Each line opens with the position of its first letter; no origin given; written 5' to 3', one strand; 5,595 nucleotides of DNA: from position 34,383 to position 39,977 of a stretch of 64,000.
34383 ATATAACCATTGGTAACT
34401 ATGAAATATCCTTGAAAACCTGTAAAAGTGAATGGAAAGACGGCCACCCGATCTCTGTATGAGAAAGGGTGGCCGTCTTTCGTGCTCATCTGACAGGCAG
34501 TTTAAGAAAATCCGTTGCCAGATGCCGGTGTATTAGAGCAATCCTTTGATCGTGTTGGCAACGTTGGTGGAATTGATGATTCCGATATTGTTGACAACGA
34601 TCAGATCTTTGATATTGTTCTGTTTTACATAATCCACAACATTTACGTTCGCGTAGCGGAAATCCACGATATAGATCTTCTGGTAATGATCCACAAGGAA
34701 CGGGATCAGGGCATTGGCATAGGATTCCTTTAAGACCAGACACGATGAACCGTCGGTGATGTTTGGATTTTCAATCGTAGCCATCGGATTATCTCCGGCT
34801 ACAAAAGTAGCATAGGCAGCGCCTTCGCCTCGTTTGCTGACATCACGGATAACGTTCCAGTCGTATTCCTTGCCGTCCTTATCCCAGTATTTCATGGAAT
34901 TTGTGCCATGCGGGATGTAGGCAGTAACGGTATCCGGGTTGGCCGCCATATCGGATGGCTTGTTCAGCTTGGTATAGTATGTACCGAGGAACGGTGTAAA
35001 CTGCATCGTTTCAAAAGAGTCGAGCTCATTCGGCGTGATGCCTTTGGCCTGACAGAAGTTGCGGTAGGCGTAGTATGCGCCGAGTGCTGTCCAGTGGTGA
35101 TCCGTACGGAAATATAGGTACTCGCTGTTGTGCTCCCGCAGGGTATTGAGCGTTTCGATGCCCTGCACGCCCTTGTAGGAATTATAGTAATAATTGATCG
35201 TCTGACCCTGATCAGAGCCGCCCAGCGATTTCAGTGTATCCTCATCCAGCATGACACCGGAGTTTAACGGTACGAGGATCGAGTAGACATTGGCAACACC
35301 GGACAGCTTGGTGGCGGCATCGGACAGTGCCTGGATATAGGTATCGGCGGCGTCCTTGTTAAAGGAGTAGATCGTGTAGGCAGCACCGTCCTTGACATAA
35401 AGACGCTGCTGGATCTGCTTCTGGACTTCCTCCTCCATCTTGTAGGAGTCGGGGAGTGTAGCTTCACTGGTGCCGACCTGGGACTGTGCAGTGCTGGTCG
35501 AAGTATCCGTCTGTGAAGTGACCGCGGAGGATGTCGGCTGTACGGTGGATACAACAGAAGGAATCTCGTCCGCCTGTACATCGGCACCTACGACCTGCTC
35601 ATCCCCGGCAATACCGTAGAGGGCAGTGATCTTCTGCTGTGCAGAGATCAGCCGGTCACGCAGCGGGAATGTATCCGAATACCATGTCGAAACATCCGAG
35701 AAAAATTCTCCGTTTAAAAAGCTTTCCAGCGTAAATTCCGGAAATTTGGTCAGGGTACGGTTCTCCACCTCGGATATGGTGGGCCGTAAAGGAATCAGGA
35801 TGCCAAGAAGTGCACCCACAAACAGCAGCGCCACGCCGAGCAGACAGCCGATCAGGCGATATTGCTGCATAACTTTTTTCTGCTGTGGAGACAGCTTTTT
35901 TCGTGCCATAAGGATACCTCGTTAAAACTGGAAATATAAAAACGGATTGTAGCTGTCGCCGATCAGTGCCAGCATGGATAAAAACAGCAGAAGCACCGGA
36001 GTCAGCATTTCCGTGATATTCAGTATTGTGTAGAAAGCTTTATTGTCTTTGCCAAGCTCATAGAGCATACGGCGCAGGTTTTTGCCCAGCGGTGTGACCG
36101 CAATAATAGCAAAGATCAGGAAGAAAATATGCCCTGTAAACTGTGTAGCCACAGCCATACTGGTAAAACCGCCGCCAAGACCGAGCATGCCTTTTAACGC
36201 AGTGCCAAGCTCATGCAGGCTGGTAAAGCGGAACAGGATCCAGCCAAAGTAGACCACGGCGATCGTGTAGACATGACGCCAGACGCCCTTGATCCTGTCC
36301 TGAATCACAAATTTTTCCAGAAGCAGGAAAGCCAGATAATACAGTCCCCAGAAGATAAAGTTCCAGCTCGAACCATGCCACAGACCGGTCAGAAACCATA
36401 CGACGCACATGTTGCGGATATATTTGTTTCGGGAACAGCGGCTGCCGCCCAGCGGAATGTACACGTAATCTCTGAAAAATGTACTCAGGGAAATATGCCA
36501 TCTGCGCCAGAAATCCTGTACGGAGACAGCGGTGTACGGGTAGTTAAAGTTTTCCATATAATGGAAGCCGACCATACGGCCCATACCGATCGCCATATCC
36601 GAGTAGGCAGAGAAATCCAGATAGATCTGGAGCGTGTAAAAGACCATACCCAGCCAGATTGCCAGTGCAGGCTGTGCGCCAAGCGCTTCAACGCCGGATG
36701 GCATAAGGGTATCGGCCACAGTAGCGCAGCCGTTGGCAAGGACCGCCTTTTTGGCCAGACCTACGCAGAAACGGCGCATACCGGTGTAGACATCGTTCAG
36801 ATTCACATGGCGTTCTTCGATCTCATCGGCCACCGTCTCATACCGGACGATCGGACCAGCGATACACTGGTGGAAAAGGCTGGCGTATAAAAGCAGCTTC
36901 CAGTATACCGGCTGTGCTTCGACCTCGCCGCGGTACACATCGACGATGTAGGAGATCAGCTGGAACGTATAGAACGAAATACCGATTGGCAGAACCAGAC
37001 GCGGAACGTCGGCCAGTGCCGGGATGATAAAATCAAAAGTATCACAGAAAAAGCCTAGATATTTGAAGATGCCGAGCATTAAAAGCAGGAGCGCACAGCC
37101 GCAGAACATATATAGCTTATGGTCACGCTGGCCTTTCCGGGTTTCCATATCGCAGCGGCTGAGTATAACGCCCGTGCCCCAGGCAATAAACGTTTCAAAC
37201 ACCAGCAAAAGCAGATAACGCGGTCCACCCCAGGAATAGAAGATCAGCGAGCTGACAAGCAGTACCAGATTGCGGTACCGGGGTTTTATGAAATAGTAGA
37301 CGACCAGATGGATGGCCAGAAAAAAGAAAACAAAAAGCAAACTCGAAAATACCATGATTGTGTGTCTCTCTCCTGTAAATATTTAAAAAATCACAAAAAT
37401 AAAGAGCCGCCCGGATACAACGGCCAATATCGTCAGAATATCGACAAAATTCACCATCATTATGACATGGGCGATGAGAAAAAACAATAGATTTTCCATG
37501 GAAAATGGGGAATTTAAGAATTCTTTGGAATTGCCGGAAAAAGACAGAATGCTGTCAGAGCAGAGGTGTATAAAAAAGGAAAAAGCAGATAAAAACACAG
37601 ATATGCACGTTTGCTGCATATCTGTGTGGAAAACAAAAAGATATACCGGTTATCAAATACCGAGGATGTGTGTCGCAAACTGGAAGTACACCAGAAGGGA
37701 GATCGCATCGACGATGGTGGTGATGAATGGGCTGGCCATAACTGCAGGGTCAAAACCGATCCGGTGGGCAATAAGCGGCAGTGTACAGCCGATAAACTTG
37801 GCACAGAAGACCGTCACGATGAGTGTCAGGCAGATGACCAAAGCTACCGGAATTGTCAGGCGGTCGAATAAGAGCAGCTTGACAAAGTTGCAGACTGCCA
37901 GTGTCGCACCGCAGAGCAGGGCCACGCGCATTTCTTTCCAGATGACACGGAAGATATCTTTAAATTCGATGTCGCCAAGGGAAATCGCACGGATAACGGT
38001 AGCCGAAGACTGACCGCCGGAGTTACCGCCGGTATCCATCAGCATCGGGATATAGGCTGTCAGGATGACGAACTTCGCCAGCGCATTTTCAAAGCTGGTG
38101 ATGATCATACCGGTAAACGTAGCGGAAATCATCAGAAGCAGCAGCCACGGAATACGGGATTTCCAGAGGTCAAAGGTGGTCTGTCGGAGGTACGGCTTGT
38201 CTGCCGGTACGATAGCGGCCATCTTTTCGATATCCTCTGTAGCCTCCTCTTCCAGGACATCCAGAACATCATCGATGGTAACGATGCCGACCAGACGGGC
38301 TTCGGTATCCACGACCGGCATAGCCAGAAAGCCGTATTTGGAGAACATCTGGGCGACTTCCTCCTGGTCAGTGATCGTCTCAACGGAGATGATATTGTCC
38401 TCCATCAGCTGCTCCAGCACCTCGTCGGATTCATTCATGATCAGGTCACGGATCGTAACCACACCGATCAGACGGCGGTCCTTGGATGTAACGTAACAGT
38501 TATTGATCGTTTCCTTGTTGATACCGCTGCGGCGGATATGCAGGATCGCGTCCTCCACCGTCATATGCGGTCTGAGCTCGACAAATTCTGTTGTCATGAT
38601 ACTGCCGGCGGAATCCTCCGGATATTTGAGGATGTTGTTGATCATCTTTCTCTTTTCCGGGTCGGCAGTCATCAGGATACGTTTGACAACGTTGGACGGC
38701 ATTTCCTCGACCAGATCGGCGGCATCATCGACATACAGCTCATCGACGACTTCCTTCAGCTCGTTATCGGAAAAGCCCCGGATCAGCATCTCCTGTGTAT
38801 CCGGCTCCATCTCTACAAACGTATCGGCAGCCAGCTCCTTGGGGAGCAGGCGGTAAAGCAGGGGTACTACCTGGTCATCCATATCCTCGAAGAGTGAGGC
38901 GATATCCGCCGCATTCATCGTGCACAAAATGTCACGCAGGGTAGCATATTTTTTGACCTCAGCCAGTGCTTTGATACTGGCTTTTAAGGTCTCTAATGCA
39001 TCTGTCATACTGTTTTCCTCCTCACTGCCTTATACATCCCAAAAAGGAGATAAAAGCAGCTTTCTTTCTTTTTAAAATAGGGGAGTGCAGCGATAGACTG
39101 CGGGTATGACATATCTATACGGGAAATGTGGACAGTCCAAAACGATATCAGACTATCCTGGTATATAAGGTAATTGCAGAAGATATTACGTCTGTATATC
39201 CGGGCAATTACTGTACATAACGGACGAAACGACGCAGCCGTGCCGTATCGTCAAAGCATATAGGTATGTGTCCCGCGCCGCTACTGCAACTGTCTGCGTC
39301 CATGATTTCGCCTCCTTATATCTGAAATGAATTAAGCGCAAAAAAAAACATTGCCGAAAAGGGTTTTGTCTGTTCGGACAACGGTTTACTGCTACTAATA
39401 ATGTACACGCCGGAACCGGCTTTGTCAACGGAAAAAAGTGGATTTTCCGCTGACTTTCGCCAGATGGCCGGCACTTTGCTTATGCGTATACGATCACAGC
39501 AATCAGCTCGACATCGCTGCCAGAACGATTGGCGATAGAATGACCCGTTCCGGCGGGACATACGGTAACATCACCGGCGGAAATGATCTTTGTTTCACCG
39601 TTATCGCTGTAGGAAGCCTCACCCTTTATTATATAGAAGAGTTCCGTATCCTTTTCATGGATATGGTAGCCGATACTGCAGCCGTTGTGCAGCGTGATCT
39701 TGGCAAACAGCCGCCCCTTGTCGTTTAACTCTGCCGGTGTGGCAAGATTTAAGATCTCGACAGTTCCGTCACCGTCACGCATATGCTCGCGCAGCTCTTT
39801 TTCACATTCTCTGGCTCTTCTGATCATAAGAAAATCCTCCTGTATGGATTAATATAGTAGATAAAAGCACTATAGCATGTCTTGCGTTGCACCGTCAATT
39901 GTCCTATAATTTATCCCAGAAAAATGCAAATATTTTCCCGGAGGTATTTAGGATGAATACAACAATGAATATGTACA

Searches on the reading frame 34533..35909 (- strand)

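Call 60: search_protein_families(library=pfam, proteins=[window:34533-35909:-], max_evalue=0.00001)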
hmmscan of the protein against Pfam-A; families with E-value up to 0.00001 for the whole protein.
window:34533-35909:- (458 aa): 2 families
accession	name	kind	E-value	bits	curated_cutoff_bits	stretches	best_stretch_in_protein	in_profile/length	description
PF14286.12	DHHW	-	3.9e-101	339.5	25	1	49-415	1-385/385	DHHW protein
PF16822.11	ALGX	-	4.3e-07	30.3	26.5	1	246-288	85-129/268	SGNH hydrolase-like domain, acetyltransferase AlgX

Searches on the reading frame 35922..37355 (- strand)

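Call 60: search_protein_families(library=pfam, proteins=[window:35922-37355:-], max_evalue=0.00001)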
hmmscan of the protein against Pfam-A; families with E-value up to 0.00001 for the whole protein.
window:35922-37355:- (477 aa): 1 family
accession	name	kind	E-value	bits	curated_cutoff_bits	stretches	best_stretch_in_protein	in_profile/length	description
PF03062.24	MBOAT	-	2.9e-26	93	27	1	152-380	82-330/337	MBOAT, membrane-bound O-acyltransferase family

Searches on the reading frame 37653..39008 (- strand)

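Call 60: search_protein_families(library=pfam, proteins=[window:37653-39008:-], max_evalue=0.00001)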
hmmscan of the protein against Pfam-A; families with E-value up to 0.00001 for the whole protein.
window:37653-39008:- (451 aa): 3 families
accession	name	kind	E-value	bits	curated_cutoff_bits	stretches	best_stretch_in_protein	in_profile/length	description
PF01769.21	MgtE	-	7.4e-39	133.3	27.6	1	320-442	1-123/125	Divalent cation transporter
PF03448.22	MgtE_N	-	5.5e-28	97.9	25.9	1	31-132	1-102/102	MgtE intracellular N domain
PF00571.33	CBS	-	4e-21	75.5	24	2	199-253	2-56/57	CBS domain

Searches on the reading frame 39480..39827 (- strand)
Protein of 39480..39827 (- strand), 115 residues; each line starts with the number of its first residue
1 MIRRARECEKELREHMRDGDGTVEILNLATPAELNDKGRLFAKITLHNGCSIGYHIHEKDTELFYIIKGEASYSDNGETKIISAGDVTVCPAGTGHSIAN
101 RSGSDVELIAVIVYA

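Call 60: search_protein_families(library=pfam, proteins=[window:39480-39827:-], max_evalue=0.00001)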
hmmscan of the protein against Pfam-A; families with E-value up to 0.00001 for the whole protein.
window:39480-39827:- (115 aa): 3 families
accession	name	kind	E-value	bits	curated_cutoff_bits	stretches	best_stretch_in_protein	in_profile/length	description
PF07883.17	Cupin_2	-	7.9e-16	58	27.2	1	44-111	3-69/70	Cupin domain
PF00190.28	Cupin_1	-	6.3e-09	36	22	1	20-109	14-111/151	Cupin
PF05899.18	Cupin_3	-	4.2e-06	26.8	23.5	1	59-94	24-60/74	EutQ-like cupin domain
